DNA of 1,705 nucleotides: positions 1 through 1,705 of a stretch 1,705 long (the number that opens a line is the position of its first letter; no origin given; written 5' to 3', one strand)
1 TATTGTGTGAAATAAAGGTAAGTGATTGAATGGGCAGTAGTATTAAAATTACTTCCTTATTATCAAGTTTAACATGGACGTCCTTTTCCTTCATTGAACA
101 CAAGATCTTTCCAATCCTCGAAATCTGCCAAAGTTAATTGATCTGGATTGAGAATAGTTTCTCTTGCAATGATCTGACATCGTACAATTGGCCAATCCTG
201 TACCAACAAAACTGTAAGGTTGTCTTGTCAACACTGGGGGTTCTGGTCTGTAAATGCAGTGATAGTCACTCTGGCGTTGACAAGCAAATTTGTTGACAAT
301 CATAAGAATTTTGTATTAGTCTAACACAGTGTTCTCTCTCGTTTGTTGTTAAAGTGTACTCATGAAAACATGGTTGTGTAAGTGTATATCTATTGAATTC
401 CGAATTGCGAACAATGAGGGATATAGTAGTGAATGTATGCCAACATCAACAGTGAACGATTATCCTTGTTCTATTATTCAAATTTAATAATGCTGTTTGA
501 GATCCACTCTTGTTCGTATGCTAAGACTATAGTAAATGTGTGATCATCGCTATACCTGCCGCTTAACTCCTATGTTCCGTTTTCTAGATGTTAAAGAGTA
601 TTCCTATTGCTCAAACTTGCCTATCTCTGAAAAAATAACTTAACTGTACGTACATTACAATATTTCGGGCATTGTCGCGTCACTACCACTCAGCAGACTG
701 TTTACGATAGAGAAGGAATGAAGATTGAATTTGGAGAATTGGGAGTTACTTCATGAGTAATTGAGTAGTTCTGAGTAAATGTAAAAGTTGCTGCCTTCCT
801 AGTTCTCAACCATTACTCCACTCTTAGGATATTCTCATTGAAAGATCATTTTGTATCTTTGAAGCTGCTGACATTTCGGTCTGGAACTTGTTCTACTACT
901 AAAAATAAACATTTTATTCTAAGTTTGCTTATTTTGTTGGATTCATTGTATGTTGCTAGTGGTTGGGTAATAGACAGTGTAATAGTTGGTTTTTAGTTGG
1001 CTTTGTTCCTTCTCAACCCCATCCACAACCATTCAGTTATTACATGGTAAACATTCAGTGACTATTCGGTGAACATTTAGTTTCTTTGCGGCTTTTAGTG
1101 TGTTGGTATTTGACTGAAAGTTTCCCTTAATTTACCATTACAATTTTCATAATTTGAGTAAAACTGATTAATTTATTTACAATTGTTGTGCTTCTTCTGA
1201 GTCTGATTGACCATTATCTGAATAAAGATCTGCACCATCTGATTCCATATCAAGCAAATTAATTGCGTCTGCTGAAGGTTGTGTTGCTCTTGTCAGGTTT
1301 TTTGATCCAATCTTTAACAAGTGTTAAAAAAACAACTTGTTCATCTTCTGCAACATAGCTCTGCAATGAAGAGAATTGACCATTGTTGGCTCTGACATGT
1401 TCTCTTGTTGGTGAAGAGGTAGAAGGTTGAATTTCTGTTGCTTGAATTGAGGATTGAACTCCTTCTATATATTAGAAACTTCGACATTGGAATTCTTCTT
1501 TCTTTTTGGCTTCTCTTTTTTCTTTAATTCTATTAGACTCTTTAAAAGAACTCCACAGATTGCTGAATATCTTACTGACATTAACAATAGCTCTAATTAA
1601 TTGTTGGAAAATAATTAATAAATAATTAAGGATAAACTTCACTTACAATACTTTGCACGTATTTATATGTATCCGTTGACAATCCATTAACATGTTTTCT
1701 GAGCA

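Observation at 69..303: The only listed ORF is probably the wrong frame; a start-less alternative frame encodes a better protein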

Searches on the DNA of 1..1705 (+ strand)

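Call 10: search_rna_families(source=window, threshold=evalue, max_evalue=1)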
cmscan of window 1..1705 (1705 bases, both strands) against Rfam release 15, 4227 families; matches with E-value up to 1: 0.
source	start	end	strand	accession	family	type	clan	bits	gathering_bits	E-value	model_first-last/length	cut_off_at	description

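Call 21: search_dna_similar(query=window:1-1705:+, collection=phages, mode=distant, max_evalue=0.01)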
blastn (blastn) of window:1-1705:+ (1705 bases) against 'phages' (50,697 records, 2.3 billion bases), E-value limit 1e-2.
No match.

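Call 22: search_dna_similar(query=window:1-1705:+, collection=plasmids, mode=distant, max_evalue=0.01)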
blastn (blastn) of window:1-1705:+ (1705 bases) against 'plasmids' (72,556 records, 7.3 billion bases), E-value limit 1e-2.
No match.

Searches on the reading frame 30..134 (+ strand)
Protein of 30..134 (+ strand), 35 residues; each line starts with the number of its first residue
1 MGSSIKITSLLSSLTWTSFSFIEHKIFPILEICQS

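Call 42: find_encoding_contigs(protein=window:30-134:+, flank=10000)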
Protein seq(35 aa) (35 aa): no gene with exactly this product is on record in the collection.

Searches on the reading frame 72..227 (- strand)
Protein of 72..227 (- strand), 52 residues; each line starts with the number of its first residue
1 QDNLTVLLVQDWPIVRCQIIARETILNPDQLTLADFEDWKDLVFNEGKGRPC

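Call 8: search_protein_families(library=pfam, proteins=[window:72-227:-], max_evalue=10)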
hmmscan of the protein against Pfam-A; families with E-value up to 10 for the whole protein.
seq(52 aa): 1 family
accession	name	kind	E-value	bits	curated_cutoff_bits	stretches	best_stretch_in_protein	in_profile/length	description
PF15642.11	Tox-ODYAM1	-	0.26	10.7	25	1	20-46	177-203/385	Toxin in Odyssella and Amoebophilus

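Call 9: search_solved_structures(query=window:72-227:-, max_evalue=10, show_alignments=3)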
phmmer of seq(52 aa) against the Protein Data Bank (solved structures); distinct sequences matched with E-value up to 10: 0.

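Call 13: find_homologous_proteins(query=window:72-227:-, max_evalue=1)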
Query seq(52 aa): no candidate shares three 5-residue words with the query. No homologue found.

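Call 15: find_encoding_contigs(protein=window:72-209:-, flank=10000)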
Protein seq(46 aa) (46 aa): no gene with exactly this product is on record in the collection.

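Call 35: find_related_loci(query=window:72-227:-, collection=metagenome_contigs, flank=10000)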
Query seq(52 aa) (52 aa) in metagenome_contigs; peptide patterns used: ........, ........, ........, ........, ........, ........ (x = any residue, [..] = any of these).
295 stretches matched a pattern; 1 encode a relative of the query (tblastn E <= 1e-3); 1 distinct loci.
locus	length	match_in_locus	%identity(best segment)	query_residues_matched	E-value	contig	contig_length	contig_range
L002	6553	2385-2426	79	27-40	2e-6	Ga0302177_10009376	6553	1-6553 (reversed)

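Call 36: find_related_loci(query=window:72-227:-, collection=viral_contigs, flank=10000)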
Query seq(52 aa) (52 aa) in viral_contigs; peptide patterns used: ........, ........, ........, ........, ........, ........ (x = any residue, [..] = any of these).
16 stretches matched a pattern, but none encodes a relative of the query by tblastn (E <= 1e-3).

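Call 37: find_related_loci(query=window:72-227:-, collection=genome_contigs, flank=10000)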
Query seq(52 aa) (52 aa) in genome_contigs; peptide patterns used: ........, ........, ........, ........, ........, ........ (x = any residue, [..] = any of these).
190 stretches matched a pattern, but none encodes a relative of the query by tblastn (E <= 1e-3).

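Call 65: predict_structure(protein=window:72-227:-)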
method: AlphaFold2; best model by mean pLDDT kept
length: 52 residues; sequences in the alignment: 1
mean_pLDDT: 57.5   pTM: 0.32
mean pLDDT of the five models: 57.5, 49.2, 46.9, 46.8, 44.4
residues with pLDDT >= 90: 0; 70-90: 2; 50-70: 36; < 50: 14
segments of 3 or more residues with pLDDT < 50: 1-10, 49-52
pLDDT, mean of each block of 10 residues (from residue 1): 42 60 63 66 59 45
secondary structure, 60 per line:
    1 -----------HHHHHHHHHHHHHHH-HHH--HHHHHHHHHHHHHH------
elements in order: H12-26 H33-46

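Call 73: search_protein_families(library=pfam, proteins=[window:72-197:-], max_evalue=10)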
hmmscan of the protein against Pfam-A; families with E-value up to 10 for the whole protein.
seq(42 aa): 1 family
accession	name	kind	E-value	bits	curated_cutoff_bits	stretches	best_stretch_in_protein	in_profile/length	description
PF15642.11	Tox-ODYAM1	-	0.26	10.6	25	1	11-36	178-203/385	Toxin in Odyssella and Amoebophilus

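Call 74: search_protein_families(library=phrogs, proteins=[window:72-227:-], max_evalue=1)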
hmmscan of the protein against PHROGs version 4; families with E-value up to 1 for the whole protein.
seq(52 aa): 2 families
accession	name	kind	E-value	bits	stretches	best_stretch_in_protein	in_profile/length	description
phrog_26480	-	unknown function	0.32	12.3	1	6-36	38-67/85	-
phrog_2264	-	unknown function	0.34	12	1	28-43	5-20/27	-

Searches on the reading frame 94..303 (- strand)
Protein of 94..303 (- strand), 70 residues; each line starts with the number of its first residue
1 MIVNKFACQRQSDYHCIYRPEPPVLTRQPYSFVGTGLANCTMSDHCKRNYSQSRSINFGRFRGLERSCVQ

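Call 8: search_protein_families(library=pfam, proteins=[window:94-303:-], max_evalue=10)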
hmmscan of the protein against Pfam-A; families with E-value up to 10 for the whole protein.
seq(70 aa): 0 families

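Call 14: find_encoding_contigs(protein=window:94-303:-, flank=10000)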
Protein seq(70 aa) (70 aa): no gene with exactly this product is on record in the collection.

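Call 66: predict_structure(protein=window:94-303:-)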
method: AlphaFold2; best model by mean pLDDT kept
length: 70 residues; sequences in the alignment: 1
mean_pLDDT: 45.1   pTM: 0.23
mean pLDDT of the five models: 45.1, 38.5, 37.6, 36.5, 32.2
residues with pLDDT >= 90: 0; 70-90: 0; 50-70: 20; < 50: 50
segments of 3 or more residues with pLDDT < 50: 1-5, 22-39, 43-46, 51-70
pLDDT, mean of each block of 10 residues (from residue 1): 47 53 43 42 49 43 40
secondary structure, 60 per line:
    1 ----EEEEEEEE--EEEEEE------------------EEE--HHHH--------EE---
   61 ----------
elements in order: E5-12 E15-20 E39-41 H44-47

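Call 74: search_protein_families(library=phrogs, proteins=[window:94-303:-], max_evalue=1)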
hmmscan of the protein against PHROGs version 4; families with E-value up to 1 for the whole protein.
seq(70 aa): 0 families

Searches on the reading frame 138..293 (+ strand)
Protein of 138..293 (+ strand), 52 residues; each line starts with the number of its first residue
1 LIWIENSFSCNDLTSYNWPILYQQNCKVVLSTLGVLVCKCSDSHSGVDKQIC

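Call 8: search_protein_families(library=pfam, proteins=[window:138-293:+], max_evalue=10)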
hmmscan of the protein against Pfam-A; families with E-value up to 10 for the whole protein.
seq(52 aa): 0 families

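Call 41: find_encoding_contigs(protein=window:138-293:+, flank=10000)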
Protein seq(52 aa) (52 aa): no gene with exactly this product is on record in the collection.
